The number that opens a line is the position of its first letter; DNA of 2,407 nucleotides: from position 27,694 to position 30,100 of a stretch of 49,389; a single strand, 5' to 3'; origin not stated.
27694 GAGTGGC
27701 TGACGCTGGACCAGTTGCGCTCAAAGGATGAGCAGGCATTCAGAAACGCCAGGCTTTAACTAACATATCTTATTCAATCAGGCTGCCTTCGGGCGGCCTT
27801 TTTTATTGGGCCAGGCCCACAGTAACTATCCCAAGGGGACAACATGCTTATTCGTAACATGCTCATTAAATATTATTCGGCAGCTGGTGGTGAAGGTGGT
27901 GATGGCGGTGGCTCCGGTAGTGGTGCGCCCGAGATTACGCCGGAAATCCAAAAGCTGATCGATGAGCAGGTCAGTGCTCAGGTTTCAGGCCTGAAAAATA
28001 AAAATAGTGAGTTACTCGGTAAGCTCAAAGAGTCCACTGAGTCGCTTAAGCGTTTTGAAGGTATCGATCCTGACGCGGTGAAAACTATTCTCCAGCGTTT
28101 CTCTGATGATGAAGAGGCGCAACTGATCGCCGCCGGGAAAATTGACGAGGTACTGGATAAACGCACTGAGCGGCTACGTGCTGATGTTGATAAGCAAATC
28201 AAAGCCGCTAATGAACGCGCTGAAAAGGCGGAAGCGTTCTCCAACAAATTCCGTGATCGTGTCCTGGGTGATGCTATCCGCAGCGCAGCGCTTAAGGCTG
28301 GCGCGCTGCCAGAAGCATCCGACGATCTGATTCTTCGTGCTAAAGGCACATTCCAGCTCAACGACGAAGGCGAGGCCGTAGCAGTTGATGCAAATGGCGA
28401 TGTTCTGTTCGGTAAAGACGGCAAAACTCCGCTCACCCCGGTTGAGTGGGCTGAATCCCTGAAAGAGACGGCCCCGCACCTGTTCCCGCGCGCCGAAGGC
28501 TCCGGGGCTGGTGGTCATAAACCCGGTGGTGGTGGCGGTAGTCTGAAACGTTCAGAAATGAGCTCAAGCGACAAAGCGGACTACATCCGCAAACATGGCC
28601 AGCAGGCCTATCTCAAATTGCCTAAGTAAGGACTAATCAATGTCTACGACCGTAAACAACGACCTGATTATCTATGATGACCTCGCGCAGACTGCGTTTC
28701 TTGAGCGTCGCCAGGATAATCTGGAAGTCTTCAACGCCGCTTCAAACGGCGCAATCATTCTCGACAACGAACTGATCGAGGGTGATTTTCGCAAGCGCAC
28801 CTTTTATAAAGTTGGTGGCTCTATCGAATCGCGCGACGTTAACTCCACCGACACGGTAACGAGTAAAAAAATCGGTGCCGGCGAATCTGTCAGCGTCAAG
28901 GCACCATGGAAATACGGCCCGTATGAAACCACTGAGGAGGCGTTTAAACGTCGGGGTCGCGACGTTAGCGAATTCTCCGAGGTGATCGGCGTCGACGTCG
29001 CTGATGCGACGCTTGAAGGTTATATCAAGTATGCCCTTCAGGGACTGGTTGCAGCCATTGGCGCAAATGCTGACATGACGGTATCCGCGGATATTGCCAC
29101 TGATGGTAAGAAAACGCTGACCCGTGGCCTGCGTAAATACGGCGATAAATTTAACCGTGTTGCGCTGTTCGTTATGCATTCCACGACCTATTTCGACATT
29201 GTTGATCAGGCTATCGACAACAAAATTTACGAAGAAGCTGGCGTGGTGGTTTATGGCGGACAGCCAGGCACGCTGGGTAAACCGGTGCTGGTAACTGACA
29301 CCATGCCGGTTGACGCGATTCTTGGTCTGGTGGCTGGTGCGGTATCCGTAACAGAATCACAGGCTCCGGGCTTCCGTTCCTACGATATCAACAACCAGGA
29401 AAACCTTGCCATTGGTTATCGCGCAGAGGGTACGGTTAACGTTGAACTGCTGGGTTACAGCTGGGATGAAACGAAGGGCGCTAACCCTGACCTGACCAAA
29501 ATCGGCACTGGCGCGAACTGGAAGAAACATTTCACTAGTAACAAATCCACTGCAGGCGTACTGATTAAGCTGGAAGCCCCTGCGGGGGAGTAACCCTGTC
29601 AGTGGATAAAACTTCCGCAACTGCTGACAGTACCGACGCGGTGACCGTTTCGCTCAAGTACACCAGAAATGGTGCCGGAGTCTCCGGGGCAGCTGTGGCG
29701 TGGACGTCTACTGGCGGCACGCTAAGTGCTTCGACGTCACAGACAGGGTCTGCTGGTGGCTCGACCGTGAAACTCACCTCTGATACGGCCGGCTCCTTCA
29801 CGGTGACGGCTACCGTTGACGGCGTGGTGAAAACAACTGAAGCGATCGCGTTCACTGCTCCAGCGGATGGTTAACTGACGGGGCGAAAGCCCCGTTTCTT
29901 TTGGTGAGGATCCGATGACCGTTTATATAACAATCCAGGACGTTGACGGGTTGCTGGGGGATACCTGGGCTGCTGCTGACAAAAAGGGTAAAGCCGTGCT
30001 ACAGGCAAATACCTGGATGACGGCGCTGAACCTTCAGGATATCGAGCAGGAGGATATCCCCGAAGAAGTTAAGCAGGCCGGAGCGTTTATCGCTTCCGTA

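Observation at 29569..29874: Ig-like domain ORF in the -1 frame immediately after the major capsid gene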

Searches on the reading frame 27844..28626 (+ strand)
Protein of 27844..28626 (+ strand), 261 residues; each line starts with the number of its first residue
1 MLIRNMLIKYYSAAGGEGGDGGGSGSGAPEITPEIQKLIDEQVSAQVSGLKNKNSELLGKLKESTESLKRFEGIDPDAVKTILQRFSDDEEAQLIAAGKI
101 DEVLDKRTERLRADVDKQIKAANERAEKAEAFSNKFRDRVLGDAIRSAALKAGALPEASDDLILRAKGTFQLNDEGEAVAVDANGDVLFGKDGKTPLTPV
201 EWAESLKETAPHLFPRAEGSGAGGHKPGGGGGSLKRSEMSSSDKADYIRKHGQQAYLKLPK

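Call 4: search_protein_families(library=pfam, proteins=[window:27844-28626:+], max_evalue=0.01)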
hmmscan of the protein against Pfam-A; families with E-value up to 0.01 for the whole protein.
window:27844-28626:+ (261 aa): 1 family
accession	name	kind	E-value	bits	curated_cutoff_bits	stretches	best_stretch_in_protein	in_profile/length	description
PF06810.17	Phage_scaffold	-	1.2e-05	25.7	35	0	99-231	56-167/170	Phage capsid assembly scaffolding protein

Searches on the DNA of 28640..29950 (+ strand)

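Call 3: search_dna_similar(query=window:28640-29900:+, collection=phages, mode=near, max_rows=40)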
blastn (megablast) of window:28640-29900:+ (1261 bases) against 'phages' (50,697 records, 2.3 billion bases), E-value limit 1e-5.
Records with a match: 5; places in all: 5; records where one place covers at least 80% of the query: 5.
Best place of each record, by identity: 95-99% 5.
By first word of the organism name: Klebsiella 5.
By host as written in the record: Klebsiella pneumoniae ST16-OXA48 1; Klebsiella pneumoniae ST974-OXA48 1; Klebsiella pneumoniae 1; Klebsiella pneumoniae ST846-OXA48 1; Klebsiella pneumoniae ST11-VIM1 1.
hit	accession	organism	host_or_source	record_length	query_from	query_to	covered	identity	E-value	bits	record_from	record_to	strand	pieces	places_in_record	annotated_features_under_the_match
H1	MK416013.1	Klebsiella phage ST16-OXA48phi5.1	Klebsiella pneumoniae ST16-OXA48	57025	1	1261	100%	98.9%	0e+0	2252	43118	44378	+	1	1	major capsid protein | hypothetical protein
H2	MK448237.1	Klebsiella phage ST974-OXA48phi18.2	Klebsiella pneumoniae ST974-OXA48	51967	1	1261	100%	96.7%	0e+0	2102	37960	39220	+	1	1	major capsid protein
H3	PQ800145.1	Klebsiella phage Kpn_R1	Klebsiella pneumoniae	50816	1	1261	100%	96.6%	0e+0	2091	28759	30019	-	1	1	record has no annotation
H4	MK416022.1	Klebsiella phage ST846-OXA48phi9.2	Klebsiella pneumoniae ST846-OXA48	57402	1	1261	100%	96.6%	0e+0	2091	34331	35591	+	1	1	major capsid protein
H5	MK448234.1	Klebsiella phage ST11-VIM1phi8.2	Klebsiella pneumoniae ST11-VIM1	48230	1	1261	100%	96.6%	0e+0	2091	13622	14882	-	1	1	Ig domain-containing protein | cobalamin biosynthesis protein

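Call 6: get_annotated_region(hit=H1, flank=3000)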
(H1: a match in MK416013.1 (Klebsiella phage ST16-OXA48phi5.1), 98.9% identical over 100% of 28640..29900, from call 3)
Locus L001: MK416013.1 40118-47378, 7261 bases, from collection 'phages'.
description: Klebsiella phage ST16-OXA48phi5.1, complete genome.
organism: Klebsiella phage ST16-OXA48phi5.1 (NCBI taxid 2510481)
taxonomy: Viruses; Duplodnaviria; Heunggongvirae; Uroviricota; Caudoviricetes
host: Klebsiella pneumoniae ST16-OXA48; source: -; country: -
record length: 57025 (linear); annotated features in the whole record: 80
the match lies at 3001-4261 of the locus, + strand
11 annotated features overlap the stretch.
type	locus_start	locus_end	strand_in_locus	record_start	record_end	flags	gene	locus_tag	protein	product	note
CDS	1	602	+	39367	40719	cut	-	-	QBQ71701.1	hypothetical protein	Hypothetical protein, DUF4055 domain-containing protein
CDS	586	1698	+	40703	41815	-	-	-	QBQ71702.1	putative head morphogenesis protein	Phage MU F like Family protein - Phage putative head morphogenesis protein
CDS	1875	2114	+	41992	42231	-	-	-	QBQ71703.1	hypothetical protein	-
CDS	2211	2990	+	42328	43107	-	-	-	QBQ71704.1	hypothetical protein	-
CDS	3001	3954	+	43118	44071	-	-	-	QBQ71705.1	major capsid protein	-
CDS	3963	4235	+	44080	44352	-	-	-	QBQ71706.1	hypothetical protein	-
CDS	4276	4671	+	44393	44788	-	-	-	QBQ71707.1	protein singed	-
CDS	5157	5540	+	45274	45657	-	-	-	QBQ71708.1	glutamate 5-kinase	-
CDS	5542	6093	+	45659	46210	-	-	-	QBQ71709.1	hypothetical protein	-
CDS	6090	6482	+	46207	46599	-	-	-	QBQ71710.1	electron transfer flavoprotein subunit beta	-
CDS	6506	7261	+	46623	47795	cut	-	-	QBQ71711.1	tail protein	-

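Call 7: get_annotated_region(hit=H5, flank=3000)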
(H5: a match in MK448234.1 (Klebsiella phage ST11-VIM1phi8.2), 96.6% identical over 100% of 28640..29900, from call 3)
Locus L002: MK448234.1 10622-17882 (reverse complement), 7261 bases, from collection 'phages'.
description: Klebsiella phage ST11-VIM1phi8.2, complete genome.
organism: Klebsiella phage ST11-VIM1phi8.2 (NCBI taxid 2555911)
taxonomy: Viruses; Duplodnaviria; Heunggongvirae; Uroviricota; Caudoviricetes
host: Klebsiella pneumoniae ST11-VIM1; source: -; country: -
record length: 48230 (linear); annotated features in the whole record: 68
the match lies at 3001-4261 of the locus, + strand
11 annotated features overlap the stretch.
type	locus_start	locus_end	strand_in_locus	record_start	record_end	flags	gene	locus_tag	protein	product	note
CDS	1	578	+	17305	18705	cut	-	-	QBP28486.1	hypothetical protein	hypothetical protein, DUF4055 domain-containing protein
CDS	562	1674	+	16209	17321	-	-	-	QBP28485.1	hypothetical protein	Mu protein F like protein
CDS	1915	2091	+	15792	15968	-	-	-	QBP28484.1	hypothetical protein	hypothetical protein BN426 18856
CDS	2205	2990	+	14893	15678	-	-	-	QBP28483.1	hypothetical protein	-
CDS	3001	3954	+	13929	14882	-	-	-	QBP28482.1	Ig domain-containing protein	-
CDS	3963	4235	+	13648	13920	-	-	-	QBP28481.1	cobalamin biosynthesis protein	Cobalamin biosynthesis protein CobN (coenzyme transport and metabolism)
CDS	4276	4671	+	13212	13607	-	-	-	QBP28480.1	hypothetical protein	-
CDS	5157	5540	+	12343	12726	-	-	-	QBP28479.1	hypothetical protein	-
CDS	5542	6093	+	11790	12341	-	-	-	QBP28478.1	hypothetical protein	-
CDS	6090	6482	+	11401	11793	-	-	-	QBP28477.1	electron transfer flavoprotein subunit beta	-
CDS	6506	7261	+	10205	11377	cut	-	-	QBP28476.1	Ig domain-containing protein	-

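Call 21: search_dna_similar(query=window:29300-29900:+, collection=ecoli_genomes, mode=near, max_rows=15)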
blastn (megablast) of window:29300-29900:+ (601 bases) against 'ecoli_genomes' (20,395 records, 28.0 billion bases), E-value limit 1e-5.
No match.

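Call 67: search_rna_families(source=window, start=29450, end=29950, threshold=evalue, max_evalue=1)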
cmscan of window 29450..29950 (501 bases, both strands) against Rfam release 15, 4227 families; matches with E-value up to 1: 1.
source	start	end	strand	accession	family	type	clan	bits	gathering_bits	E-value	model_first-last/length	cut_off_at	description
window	29819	29910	+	RF02058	STnc400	Gene;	-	20.8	80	0.14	1-125/125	no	Gammaproteobacterial sRNA STnc400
